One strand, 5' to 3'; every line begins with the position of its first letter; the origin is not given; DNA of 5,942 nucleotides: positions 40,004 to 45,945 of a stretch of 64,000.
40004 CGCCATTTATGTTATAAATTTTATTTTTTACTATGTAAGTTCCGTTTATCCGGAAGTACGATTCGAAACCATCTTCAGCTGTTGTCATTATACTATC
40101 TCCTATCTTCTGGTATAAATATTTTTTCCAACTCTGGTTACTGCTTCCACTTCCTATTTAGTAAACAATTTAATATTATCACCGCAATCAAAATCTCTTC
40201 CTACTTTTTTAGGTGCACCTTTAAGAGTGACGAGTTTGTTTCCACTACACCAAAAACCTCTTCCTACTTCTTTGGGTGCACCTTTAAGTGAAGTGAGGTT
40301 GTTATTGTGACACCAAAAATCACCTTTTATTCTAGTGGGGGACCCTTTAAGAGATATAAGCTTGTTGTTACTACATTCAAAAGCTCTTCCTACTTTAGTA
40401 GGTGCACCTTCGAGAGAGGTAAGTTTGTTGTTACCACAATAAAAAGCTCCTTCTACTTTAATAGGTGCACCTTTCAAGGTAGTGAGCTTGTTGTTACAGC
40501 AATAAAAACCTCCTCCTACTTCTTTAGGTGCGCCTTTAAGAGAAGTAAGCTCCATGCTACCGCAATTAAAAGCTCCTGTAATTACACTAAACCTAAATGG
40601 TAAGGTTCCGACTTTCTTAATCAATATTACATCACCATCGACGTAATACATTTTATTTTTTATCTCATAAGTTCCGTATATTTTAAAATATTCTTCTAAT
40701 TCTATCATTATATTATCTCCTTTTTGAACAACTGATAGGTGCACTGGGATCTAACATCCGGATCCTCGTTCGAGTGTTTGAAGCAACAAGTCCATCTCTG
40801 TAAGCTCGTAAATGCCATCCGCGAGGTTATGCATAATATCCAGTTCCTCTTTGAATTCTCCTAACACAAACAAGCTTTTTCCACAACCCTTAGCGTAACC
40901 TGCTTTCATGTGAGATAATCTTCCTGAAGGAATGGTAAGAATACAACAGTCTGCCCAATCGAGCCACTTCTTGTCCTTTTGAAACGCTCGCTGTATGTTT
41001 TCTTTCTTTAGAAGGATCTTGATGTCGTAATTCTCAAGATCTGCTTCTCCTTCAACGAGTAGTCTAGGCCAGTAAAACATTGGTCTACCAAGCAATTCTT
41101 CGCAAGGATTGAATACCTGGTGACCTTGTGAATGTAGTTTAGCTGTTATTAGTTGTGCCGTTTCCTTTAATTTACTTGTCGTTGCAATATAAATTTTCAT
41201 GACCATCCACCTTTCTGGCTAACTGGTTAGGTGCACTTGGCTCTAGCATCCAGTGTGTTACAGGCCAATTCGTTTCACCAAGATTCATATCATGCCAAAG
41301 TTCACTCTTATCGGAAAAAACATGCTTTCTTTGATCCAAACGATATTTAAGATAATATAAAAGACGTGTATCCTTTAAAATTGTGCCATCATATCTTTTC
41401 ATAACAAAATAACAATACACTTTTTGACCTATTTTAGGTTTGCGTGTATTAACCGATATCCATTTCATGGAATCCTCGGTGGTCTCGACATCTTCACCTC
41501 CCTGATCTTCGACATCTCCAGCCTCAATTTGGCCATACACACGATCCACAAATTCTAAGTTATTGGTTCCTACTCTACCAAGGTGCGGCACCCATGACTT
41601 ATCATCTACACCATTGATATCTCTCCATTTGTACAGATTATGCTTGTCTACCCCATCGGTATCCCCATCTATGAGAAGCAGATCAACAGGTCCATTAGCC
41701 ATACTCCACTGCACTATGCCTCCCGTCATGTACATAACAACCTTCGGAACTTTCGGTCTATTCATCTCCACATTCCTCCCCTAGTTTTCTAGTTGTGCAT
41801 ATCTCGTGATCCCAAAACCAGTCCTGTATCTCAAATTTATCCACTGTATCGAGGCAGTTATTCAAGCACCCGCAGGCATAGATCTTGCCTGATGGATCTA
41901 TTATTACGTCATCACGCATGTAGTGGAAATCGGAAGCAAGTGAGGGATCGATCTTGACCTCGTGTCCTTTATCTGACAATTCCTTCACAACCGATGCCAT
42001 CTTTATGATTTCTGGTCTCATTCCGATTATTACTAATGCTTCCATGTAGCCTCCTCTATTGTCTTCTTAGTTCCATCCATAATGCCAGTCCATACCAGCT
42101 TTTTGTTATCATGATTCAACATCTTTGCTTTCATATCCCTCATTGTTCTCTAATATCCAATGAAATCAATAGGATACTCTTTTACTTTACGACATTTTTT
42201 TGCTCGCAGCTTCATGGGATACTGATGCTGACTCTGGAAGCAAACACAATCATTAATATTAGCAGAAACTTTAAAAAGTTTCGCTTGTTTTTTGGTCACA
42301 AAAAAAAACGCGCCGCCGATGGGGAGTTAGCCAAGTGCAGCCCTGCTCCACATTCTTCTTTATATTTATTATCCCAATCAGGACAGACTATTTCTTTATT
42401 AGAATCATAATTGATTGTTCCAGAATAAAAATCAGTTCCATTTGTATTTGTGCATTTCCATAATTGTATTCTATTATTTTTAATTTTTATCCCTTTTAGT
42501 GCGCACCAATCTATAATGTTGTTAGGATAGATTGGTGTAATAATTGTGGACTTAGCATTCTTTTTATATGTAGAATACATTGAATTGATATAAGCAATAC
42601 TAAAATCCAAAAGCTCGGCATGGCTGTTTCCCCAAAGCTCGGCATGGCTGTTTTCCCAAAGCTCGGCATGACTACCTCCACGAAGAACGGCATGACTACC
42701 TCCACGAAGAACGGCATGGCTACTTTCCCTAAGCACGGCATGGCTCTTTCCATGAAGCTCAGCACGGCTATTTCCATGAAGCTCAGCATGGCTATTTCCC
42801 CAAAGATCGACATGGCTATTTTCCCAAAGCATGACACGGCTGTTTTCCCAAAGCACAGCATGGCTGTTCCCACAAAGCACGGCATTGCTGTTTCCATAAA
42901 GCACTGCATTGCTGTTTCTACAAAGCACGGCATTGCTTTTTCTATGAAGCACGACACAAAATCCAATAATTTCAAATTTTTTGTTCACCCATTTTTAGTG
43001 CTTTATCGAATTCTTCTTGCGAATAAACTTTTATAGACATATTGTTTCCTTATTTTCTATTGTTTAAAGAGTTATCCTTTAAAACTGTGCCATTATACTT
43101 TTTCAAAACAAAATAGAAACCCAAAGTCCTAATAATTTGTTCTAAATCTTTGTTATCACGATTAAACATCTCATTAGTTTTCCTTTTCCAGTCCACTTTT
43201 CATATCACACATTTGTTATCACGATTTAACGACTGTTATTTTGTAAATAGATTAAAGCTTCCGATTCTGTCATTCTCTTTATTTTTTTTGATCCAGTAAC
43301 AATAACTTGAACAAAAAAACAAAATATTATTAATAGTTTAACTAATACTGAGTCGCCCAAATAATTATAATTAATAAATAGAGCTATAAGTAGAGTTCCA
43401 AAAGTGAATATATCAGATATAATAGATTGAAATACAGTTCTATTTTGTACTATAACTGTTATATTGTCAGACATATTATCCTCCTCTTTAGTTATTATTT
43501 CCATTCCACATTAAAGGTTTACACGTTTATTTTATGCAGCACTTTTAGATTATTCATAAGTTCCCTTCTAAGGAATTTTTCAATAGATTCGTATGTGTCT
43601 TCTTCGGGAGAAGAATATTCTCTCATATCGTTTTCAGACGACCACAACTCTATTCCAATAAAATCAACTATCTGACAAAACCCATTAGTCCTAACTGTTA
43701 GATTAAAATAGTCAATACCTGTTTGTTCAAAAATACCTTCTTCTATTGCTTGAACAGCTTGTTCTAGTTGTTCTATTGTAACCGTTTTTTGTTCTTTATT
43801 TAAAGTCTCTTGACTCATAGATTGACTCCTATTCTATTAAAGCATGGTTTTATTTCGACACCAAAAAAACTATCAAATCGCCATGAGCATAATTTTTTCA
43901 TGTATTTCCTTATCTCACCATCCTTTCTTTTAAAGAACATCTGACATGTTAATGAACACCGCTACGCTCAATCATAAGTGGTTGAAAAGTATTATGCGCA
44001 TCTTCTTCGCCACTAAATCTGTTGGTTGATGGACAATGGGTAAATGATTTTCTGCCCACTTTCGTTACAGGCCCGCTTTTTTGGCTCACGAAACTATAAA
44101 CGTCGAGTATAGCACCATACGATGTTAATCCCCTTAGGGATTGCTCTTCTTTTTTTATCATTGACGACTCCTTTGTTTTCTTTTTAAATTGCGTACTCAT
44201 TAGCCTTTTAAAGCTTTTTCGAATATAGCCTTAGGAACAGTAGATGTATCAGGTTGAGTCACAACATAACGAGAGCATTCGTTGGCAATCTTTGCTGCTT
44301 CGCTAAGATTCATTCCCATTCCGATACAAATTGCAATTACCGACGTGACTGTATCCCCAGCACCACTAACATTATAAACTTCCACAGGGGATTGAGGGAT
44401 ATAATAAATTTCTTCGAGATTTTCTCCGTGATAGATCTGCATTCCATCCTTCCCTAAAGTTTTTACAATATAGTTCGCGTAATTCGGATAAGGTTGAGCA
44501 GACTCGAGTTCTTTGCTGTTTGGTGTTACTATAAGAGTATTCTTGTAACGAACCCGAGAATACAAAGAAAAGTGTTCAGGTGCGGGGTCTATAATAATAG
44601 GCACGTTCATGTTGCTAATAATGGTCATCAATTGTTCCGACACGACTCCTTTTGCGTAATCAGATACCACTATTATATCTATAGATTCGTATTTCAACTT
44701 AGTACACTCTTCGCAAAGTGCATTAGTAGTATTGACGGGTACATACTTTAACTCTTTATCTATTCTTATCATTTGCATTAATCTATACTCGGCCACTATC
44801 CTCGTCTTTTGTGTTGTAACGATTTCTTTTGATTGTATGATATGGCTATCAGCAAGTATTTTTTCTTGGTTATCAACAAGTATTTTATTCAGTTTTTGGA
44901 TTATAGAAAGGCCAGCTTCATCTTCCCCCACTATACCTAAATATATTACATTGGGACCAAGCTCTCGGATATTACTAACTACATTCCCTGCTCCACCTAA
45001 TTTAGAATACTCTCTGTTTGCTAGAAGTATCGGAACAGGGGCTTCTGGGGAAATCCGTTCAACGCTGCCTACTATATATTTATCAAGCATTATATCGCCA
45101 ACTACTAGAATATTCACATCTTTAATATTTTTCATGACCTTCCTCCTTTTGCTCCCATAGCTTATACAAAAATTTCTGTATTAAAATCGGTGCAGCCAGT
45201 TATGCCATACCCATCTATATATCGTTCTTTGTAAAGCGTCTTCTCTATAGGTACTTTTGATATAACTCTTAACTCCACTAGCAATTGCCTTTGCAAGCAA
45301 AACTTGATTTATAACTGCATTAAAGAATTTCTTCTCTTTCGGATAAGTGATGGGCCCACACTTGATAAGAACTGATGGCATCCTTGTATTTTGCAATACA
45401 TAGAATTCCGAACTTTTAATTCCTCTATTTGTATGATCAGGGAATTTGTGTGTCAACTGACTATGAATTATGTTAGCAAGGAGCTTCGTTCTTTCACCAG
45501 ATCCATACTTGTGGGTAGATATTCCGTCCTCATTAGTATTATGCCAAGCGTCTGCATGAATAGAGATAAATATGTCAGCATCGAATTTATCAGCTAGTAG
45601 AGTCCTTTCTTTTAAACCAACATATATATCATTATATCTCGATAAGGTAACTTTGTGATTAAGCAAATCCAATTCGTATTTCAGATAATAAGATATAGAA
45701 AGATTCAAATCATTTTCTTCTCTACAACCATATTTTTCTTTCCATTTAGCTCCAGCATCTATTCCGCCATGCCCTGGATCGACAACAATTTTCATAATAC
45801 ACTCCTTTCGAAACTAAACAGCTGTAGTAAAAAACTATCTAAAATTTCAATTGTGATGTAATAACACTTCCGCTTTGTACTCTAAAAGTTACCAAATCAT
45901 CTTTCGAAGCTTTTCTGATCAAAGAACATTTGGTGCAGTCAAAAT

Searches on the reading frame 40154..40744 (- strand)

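Call 4: search_protein_families(library=pfam, proteins=[window:40154-40744:-], max_evalue=0.01)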
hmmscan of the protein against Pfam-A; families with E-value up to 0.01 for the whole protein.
window:40154-40744:- (196 aa): 1 family
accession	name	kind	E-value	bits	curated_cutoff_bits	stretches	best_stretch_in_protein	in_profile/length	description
PF12799.13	LRR_4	-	0.0012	19.5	27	0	102-113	7-18/44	Leucine Rich repeats (2 copies)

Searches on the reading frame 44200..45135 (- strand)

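Call 18: search_protein_families(library=phrogs, proteins=[window:44200-45135:-], max_evalue=0.001)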
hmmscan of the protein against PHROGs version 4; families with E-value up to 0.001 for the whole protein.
window:44200-45135:- (311 aa): 1 family
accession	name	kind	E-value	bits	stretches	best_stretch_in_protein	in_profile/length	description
phrog_8133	-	unknown function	5.5e-34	118.6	2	104-300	64-236/246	-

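Call 65: search_protein_families(library=pfam, proteins=[window:44200-45135:-], max_evalue=0.001)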
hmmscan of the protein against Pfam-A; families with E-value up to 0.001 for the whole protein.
window:44200-45135:- (311 aa): 1 family
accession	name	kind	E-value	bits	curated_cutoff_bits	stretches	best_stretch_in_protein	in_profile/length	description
PF00294.29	PfkB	-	3e-28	99.5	25.8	1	9-299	4-297/302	pfkB family carbohydrate kinase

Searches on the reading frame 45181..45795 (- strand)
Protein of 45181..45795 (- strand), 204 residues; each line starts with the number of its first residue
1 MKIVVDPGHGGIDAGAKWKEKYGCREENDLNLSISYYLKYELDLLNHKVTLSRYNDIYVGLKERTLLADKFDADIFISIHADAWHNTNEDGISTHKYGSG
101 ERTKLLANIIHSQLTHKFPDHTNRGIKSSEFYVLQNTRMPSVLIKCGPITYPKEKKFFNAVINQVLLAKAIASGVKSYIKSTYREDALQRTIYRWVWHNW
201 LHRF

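Call 65: search_protein_families(library=pfam, proteins=[window:45181-45795:-], max_evalue=0.001)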
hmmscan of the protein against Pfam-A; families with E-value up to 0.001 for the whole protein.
window:45181-45795:- (204 aa): 1 family
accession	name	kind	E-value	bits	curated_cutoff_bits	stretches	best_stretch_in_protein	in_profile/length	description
PF01520.23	Amidase_3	-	3.4e-40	138.3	27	1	3-176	1-173/174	N-acetylmuramoyl-L-alanine amidase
